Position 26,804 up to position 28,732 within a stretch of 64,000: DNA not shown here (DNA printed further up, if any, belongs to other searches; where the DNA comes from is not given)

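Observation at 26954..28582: Second, methanogen-type seryl-tRNA synthetase in addition to a canonical SerRS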

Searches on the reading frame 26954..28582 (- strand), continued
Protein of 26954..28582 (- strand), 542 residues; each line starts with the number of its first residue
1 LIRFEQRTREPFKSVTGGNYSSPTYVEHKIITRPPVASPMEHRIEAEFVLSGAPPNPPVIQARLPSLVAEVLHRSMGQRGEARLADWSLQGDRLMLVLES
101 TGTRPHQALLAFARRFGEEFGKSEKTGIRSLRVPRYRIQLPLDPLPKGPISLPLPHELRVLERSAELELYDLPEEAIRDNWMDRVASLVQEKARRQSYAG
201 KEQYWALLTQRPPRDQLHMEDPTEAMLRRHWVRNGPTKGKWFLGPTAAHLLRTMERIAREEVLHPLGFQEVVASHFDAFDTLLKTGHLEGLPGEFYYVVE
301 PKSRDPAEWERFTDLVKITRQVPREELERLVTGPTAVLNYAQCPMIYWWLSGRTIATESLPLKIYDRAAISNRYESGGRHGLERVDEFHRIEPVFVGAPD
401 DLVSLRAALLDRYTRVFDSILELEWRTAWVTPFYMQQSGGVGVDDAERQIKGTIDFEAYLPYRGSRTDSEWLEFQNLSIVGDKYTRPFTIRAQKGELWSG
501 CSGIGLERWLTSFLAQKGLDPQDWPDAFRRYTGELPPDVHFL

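Call 8: find_homologous_proteins(query=window:26954-28465:-)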
Query window:26954-28465:- (503 aa): 1404 proteins with E <= 0.001 among 8000 candidates; the best 120 are listed.
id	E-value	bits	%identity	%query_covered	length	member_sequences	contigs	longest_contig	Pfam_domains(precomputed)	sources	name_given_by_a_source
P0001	0.0e+0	1095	93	100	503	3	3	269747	PF18490.8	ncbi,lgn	ncbi:MAG: serine--tRNA ligase [Thermoplasmata archaeon]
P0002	0.0e+0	1071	91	100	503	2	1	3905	PF18490.8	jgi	jgi:seryl-tRNA synthetase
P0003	0.0e+0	1024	85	100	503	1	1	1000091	PF18490.8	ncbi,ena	-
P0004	3.3e-294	994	84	100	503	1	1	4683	PF18490.8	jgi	jgi:seryl-tRNA synthetase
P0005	3.0e-251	852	73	100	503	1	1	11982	PF18490.8,PF00587.31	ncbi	-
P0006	1.8e-249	847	72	100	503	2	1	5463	PF18490.8,PF00587.31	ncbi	-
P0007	2.2e-247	840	71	100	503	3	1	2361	PF18490.8,PF00587.31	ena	-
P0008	2.0e-246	837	71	100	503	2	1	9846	PF18490.8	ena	-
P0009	5.8e-246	835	70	100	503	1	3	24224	PF18490.8,PF00587.31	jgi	jgi:seryl-tRNA synthetase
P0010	1.5e-245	834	71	100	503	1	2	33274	PF18490.8,PF00587.31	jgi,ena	-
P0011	2.0e-245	833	71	100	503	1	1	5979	PF18490.8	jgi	jgi:seryl-tRNA synthetase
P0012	2.8e-245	833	71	100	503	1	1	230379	PF18490.8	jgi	-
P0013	3.6e-245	832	71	100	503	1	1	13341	PF18490.8,PF00587.31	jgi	jgi:seryl-tRNA synthetase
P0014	3.9e-245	832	70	100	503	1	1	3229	PF18490.8,PF00587.31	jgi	jgi:seryl-tRNA synthetase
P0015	4.2e-245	832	71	100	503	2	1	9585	PF18490.8,PF00587.31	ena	-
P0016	4.3e-245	832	71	100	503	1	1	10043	PF18490.8,PF00587.31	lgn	-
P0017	8.0e-245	831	70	100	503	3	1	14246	PF18490.8,PF00587.31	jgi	-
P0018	8.2e-245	831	71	100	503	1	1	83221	PF18490.8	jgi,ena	-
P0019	1.5e-244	830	71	100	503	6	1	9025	PF18490.8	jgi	jgi:seryl-tRNA synthetase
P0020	1.6e-244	830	71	100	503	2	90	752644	PF18490.8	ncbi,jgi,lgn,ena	ncbi:MAG: serine--tRNA ligase [Thermoplasmata archaeon]|jgi:seryl-tRNA synthetase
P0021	2.9e-244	829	71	100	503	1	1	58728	PF18490.8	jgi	-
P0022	4.7e-244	829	69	100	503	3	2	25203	PF18490.8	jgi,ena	-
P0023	8.1e-244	828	71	100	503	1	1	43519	PF18490.8,PF00587.31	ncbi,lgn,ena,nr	ncbi:MAG TPA: aminoacyl--tRNA ligase-related protein [Thermoplasmata archaeon]|nr:aminoacyl--tRNA li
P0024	9.9e-244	828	71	100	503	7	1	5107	PF18490.8,PF00587.31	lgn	-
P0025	1.9e-243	827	71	100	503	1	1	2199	PF18490.8,PF00587.31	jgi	-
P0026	2.1e-243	827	69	100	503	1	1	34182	PF18490.8,PF00587.31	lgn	-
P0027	2.2e-243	827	70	100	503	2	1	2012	PF18490.8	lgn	-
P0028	2.9e-243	826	70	100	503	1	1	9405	PF18490.8,PF00587.31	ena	-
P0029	3.0e-243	826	70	100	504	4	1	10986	PF18490.8,PF00587.31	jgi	jgi:seryl-tRNA synthetase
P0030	3.7e-243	826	71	100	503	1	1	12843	PF18490.8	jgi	jgi:seryl-tRNA synthetase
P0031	6.2e-243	825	70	100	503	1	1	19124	PF18490.8,PF00587.31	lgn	-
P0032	6.5e-243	825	70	100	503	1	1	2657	PF18490.8,PF00587.31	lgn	-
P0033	8.7e-243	825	71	100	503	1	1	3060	PF18490.8,PF00587.31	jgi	jgi:seryl-tRNA synthetase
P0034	1.2e-242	824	70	100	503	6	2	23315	PF18490.8,PF00587.31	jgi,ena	-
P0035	1.7e-242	824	69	100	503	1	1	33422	PF18490.8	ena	-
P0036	3.5e-242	823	70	100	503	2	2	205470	PF18490.8,PF00587.31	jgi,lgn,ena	-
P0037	6.7e-242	822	70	100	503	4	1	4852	PF18490.8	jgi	-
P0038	9.9e-242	821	70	100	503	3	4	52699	PF18490.8,PF00587.31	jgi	jgi:seryl-tRNA synthetase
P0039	2.0e-241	820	69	100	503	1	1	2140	PF18490.8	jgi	-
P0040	2.1e-241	820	70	100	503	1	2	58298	PF18490.8,PF00587.31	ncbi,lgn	ncbi:MAG: serine--tRNA ligase [Thermoplasmata archaeon]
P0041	2.2e-241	820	70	100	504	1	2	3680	PF18490.8,PF00587.31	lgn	-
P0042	2.9e-241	819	71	100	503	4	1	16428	PF18490.8,PF00587.31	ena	-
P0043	3.7e-241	819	71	100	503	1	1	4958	PF18490.8,PF00587.31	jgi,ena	jgi:seryl-tRNA synthetase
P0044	3.9e-241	819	71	100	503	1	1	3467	PF18490.8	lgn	-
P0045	4.3e-241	819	70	100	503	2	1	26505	PF18490.8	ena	-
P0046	5.4e-241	819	70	100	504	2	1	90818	PF18490.8,PF00587.31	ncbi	-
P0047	8.4e-241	818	70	100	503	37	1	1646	PF18490.8,PF00587.31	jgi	-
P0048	1.0e-240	818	71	100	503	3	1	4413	PF18490.8,PF00587.31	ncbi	-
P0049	1.9e-240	817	70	100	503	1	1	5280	PF18490.8,PF00587.31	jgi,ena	-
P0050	2.0e-240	817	71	100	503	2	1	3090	PF18490.8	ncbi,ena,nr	ncbi:MAG TPA: serine--tRNA ligase [Thermoplasmata archaeon]|nr:serine--tRNA ligase [Thermoplasmata a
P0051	2.7e-240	816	70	100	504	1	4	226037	PF18490.8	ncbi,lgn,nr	ncbi:MAG TPA: serine--tRNA ligase [Thermoplasmata archaeon]|nr:serine--tRNA ligase [Thermoplasmata a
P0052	7.4e-240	815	69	100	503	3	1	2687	PF18490.8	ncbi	-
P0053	8.1e-240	815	69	100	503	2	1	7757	PF18490.8,PF00587.31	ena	-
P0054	9.2e-240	815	70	100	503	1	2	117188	PF18490.8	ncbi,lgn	-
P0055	1.1e-239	814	70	100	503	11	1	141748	PF18490.8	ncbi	ncbi:MAG: serine--tRNA ligase [Thermoplasmata archaeon]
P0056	2.9e-239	813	69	100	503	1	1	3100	PF18490.8,PF00587.31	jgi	jgi:seryl-tRNA synthetase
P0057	2.9e-239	813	70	100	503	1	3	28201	PF18490.8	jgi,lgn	jgi:seryl-tRNA synthetase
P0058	3.7e-239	813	69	100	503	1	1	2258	PF18490.8,PF00587.31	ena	-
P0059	4.4e-239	812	69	100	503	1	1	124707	PF18490.8,PF00587.31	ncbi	-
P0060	6.3e-239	812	70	100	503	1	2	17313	PF18490.8,PF00587.31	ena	-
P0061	6.8e-239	812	69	100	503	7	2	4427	PF18490.8,PF00587.31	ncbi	-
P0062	1.0e-238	811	71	100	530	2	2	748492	PF18490.8,PF00587.31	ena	-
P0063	1.3e-238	811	69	100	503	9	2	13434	PF18490.8,PF00587.31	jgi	jgi:seryl-tRNA synthetase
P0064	1.3e-238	811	71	100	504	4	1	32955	PF18490.8,PF00587.31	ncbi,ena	-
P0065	2.0e-238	810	69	100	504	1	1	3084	PF18490.8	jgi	jgi:seryl-tRNA synthetase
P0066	2.4e-238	810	69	100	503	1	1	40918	PF18490.8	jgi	jgi:seryl-tRNA synthetase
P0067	2.6e-238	810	70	100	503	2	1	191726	PF18490.8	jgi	jgi:seryl-tRNA synthetase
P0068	2.7e-238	810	69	100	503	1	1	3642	PF18490.8,PF00587.31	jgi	jgi:seryl-tRNA synthetase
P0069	3.7e-238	809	70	100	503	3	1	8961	PF18490.8,PF00587.31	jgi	-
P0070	4.5e-238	809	70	100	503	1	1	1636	PF18490.8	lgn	-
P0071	7.7e-238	808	70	100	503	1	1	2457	PF18490.8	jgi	jgi:seryl-tRNA synthetase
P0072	7.8e-238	808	70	100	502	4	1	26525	PF18490.8,PF00587.31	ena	-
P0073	9.1e-238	808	69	100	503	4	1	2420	PF18490.8,PF00587.31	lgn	-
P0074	9.9e-238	808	69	100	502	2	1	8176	PF18490.8,PF00587.31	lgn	-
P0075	1.1e-237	808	69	100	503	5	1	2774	PF18490.8,PF00587.31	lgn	-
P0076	1.2e-237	808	69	100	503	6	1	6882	PF18490.8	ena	-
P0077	1.3e-237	807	70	100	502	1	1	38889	PF18490.8,PF00587.31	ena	-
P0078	1.5e-237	807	68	100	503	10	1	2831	PF18490.8,PF00587.31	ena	-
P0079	1.6e-237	807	68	100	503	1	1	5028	PF18490.8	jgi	-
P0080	1.6e-237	807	69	100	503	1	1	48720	PF18490.8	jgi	jgi:seryl-tRNA synthetase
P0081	3.8e-237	806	68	100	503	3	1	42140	PF18490.8,PF00587.31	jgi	jgi:seryl-tRNA synthetase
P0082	5.3e-237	805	69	100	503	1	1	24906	PF18490.8,PF00587.31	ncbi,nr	ncbi:MAG: serine--tRNA ligase [Thermoplasmata archaeon]|nr:serine--tRNA ligase [Thermoplasmata archa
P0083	6.8e-237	805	68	100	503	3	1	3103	PF18490.8,PF00587.31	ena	-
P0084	7.7e-237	805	69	100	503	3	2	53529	PF18490.8,PF00587.31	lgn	-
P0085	8.4e-237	805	69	100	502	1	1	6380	PF18490.8,PF00587.31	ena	-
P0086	9.9e-237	805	69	100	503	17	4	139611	PF18490.8,PF00587.31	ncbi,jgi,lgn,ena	ncbi:MAG: serine--tRNA ligase [Thermoplasmata archaeon]|jgi:seryl-tRNA synthetase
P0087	1.0e-236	805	68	100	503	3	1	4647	PF18490.8,PF00587.31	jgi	-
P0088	1.2e-236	804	68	100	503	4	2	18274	PF18490.8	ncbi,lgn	-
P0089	1.3e-236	804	69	100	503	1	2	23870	PF18490.8,PF00587.31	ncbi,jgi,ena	jgi:seryl-tRNA synthetase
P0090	1.4e-236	804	69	100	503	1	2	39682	PF18490.8,PF00587.31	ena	-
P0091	4.1e-236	803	69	100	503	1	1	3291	PF18490.8,PF00587.31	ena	-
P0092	5.3e-236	802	69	99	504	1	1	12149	PF18490.8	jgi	jgi:seryl-tRNA synthetase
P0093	6.0e-236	802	69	100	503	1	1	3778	PF18490.8,PF00587.31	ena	-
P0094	6.1e-236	802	68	100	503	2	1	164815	PF18490.8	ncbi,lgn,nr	ncbi:MAG TPA: serine--tRNA ligase [Thermoplasmata archaeon]|nr:serine--tRNA ligase [Thermoplasmata a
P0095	8.4e-236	801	69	100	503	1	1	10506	PF18490.8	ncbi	-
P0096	2.4e-235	800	69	100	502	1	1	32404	PF18490.8,PF00587.31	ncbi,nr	ncbi:MAG: serine--tRNA ligase [Thermoplasmata archaeon]|nr:serine--tRNA ligase [Thermoplasmata archa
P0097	4.5e-235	799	69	100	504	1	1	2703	PF18490.8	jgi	jgi:seryl-tRNA synthetase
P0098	3.9e-234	796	69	100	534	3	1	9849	PF18490.8,PF00587.31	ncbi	-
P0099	6.9e-234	795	68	100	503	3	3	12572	PF18490.8,PF00587.31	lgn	-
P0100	1.8e-233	794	68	100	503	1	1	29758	PF18490.8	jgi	jgi:seryl-tRNA synthetase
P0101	2.6e-233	793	67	100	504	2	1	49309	PF18490.8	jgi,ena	-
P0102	2.9e-233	793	67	100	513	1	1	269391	PF18490.8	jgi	jgi:seryl-tRNA synthetase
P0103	4.4e-233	793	67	100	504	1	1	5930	PF18490.8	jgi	jgi:seryl-tRNA synthetase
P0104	1.4e-232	791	66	100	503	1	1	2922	PF18490.8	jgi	jgi:seryl-tRNA synthetase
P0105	1.9e-232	790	68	100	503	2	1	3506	PF18490.8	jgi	jgi:seryl-tRNA synthetase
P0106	2.7e-232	790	69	100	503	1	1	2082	PF18490.8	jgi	jgi:seryl-tRNA synthetase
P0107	2.9e-232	790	68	100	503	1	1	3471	PF18490.8,PF00587.31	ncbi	-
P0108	3.2e-232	790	68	100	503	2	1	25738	PF18490.8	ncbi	ncbi:MAG: serine--tRNA ligase [Thermoplasmata archaeon]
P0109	4.5e-232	789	68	100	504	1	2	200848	PF18490.8,PF00587.31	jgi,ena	jgi:seryl-tRNA synthetase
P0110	9.7e-232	788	67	100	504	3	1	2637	PF18490.8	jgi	jgi:seryl-tRNA synthetase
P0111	2.8e-231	787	67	100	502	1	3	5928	PF18490.8,PF00587.31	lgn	-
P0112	3.6e-231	786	68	100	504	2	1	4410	PF18490.8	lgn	-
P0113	4.0e-231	786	67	100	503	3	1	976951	PF18490.8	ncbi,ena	-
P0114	2.4e-230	783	66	100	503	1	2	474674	PF18490.8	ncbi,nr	ncbi:MAG: serine--tRNA ligase [Thermoplasmata archaeon]|nr:serine--tRNA ligase [Thermoplasmata archa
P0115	3.3e-230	783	68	99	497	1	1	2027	PF18490.8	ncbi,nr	ncbi:MAG TPA: serine--tRNA ligase, partial [Thermoplasmata archaeon]|nr:serine--tRNA ligase [Thermop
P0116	4.1e-230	783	66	100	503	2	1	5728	PF18490.8,PF00587.31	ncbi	-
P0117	6.1e-230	782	67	100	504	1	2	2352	PF18490.8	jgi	jgi:seryl-tRNA synthetase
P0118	6.7e-230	782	68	100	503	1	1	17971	PF18490.8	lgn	-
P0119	7.8e-230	782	73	91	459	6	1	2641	PF18490.8,PF00587.31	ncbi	-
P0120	1.5e-229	781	68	100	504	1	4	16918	PF18490.8,PF00587.31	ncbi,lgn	-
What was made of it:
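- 28466..28582 (-): 39-codon upstream extension of the ORF from the TTG start, probably not translated. Homologues lack it (call 8).
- Checked: One correction: the true start is almost certainly the ATG at 28465, giving 503 aa. Nearly all listed homologues are 502-504 aa (call 8).
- PGAP names one cluster only 'aminoacyl--tRNA ligase-related protein' (call 8).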

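Call 21: find_encoding_contigs(protein=P0003, flank=10000, max_places=3)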
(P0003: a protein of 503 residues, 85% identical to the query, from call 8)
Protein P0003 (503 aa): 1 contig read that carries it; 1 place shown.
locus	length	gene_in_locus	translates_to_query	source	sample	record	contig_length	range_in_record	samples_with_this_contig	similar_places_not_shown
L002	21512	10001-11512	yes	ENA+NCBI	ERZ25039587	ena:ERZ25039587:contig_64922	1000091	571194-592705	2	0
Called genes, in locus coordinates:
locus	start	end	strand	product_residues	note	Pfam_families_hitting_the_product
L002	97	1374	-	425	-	PF00919:UPF0004, PF04055:Radical_SAM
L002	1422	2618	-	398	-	PF01941:AdoMet_Synthase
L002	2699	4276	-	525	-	PF04055:Radical_SAM, PF16199:Radical_SAM_C, PF00583:Acetyltransf_1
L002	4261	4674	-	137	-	PF00478:IMPDH (faint), PF01070:FMN_dh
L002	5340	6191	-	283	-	PF00696:AA_kinase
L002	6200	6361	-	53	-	-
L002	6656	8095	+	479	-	PF05621:TniB (weak), PF13191:AAA_16, PF00004:AAA, PF05729:NACHT (weak), PF13401:AAA_22, PF22606:Cdc6-ORC-like_ATPase_lid (weak), PF22703:Cdc6_lid, PF09079:WHD_Cdc6, +1 more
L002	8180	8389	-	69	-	-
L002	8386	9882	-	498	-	PF00171:Aldedh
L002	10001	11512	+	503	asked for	PF18490:tRNA_bind_4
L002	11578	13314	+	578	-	PF00270:DEAD, PF04851:ResIII, PF21210:RNA_helicase_helical (faint), PF00271:Helicase_C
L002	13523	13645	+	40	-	-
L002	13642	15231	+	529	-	PF03814:KdpA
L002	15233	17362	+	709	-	PF00122:E1-E2_ATPase, PF00702:Hydrolase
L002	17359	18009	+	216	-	PF02669:KdpC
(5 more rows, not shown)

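Call 26: list_cluster_members(proteins=[P0001, P0020, P0023, P0040, P0050, P0051, P0055, P0082, P0086, P0094])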
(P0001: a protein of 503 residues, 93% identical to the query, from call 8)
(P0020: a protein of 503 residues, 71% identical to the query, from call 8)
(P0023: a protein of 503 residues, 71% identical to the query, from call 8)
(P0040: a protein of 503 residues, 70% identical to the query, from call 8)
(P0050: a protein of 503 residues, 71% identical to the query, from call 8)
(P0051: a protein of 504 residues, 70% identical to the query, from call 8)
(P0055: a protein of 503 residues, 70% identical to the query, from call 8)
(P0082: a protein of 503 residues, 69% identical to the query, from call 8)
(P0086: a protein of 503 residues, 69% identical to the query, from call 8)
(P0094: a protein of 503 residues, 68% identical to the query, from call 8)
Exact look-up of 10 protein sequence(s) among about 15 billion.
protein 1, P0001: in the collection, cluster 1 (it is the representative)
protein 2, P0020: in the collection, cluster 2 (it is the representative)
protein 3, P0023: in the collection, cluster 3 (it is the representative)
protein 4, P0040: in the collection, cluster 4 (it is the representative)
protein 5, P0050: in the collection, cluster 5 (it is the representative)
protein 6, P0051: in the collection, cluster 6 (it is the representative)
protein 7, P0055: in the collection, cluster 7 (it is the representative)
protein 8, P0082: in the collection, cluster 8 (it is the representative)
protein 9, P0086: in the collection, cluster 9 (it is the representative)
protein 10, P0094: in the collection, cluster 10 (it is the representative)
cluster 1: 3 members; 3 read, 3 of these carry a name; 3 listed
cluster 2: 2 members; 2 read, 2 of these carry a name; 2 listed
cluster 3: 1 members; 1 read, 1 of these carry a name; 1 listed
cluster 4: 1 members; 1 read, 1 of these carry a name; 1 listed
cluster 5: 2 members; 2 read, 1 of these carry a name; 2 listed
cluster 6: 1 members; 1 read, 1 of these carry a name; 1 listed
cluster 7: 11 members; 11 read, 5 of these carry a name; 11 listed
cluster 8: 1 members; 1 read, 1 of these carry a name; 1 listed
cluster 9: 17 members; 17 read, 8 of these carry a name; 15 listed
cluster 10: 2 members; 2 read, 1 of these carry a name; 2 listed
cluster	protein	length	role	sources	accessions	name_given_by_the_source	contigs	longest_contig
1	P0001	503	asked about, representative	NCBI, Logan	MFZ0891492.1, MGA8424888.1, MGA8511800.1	MAG: serine--tRNA ligase [Thermoplasmata archaeon]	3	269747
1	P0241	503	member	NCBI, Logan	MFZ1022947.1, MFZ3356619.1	MAG: serine--tRNA ligase [Thermoplasmata archaeon]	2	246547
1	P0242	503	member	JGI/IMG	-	seryl-tRNA synthetase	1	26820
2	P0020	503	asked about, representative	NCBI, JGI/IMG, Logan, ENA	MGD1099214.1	MAG: serine--tRNA ligase [Thermoplasmata archaeon] | seryl-tRNA synthetase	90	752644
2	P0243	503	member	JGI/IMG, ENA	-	seryl-tRNA synthetase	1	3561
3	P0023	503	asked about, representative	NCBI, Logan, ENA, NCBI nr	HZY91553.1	MAG TPA: aminoacyl--tRNA ligase-related protein [Thermoplasmata archaeon] | aminoacyl--tRNA ligase-related protein [Thermoplasmata archaeon]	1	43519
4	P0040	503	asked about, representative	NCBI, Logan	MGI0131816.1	MAG: serine--tRNA ligase [Thermoplasmata archaeon]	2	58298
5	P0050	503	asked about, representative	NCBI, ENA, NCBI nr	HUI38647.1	MAG TPA: serine--tRNA ligase [Thermoplasmata archaeon] | serine--tRNA ligase [Thermoplasmata archaeon]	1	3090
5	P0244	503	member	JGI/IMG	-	-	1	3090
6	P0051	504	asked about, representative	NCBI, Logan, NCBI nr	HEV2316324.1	MAG TPA: serine--tRNA ligase [Thermoplasmata archaeon] | serine--tRNA ligase [Thermoplasmata archaeon]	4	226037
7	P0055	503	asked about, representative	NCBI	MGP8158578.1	MAG: serine--tRNA ligase [Thermoplasmata archaeon]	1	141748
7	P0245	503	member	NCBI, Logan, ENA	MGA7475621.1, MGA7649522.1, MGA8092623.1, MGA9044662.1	MAG: serine--tRNA ligase [Thermoplasmata archaeon]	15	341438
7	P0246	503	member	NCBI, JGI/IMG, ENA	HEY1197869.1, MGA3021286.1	MAG TPA: serine--tRNA ligase [Thermoplasmata archaeon] | seryl-tRNA synthetase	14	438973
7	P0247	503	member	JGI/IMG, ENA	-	seryl-tRNA synthetase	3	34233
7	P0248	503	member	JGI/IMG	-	seryl-tRNA synthetase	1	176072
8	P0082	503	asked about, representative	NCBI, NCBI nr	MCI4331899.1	MAG: serine--tRNA ligase [Thermoplasmata archaeon] | serine--tRNA ligase [Thermoplasmata archaeon]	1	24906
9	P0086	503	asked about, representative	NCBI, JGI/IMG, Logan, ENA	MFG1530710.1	MAG: serine--tRNA ligase [Thermoplasmata archaeon] | seryl-tRNA synthetase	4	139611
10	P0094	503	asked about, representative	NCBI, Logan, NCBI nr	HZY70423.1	MAG TPA: serine--tRNA ligase [Thermoplasmata archaeon] | serine--tRNA ligase [Thermoplasmata archaeon]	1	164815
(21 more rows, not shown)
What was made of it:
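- On Type-2 (methanogen-type) seryl-tRNA synthetase: PGAP nevertheless names most of its members serine--tRNA ligase (calls 8, 26).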

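Call 31: search_protein_representatives(protein=window:26954-28465:-)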
Query: 503 residues. Proteins with E-value up to 0.001 (for the whole library): 499; up to 1e-10: 163; up to 1e-30: 59. The best 150 are listed.
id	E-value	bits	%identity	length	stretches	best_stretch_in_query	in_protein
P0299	1.3e-159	548.4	52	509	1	24-501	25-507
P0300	5.6e-136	470.4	46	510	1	43-502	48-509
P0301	2.2e-117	409.1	62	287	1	215-503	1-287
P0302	1.3e-116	406.5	43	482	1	45-500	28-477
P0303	3.4e-115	401.8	42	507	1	38-500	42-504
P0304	5.5e-115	401.2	63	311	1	1-291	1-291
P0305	2.4e-100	352.9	36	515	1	1-503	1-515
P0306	1.0e-96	340.9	36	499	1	27-503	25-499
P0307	5.4e-96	338.5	38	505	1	45-497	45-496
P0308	6.4e-96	338.3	36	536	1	8-494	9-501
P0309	1.0e-94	334.3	61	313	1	273-503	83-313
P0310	2.6e-85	303.3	36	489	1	44-502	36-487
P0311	2.1e-84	300.3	60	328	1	282-503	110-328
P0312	1.2e-81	291.2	36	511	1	27-498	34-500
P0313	5.3e-80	285.8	34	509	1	68-491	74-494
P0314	3.3e-79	283.1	36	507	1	41-498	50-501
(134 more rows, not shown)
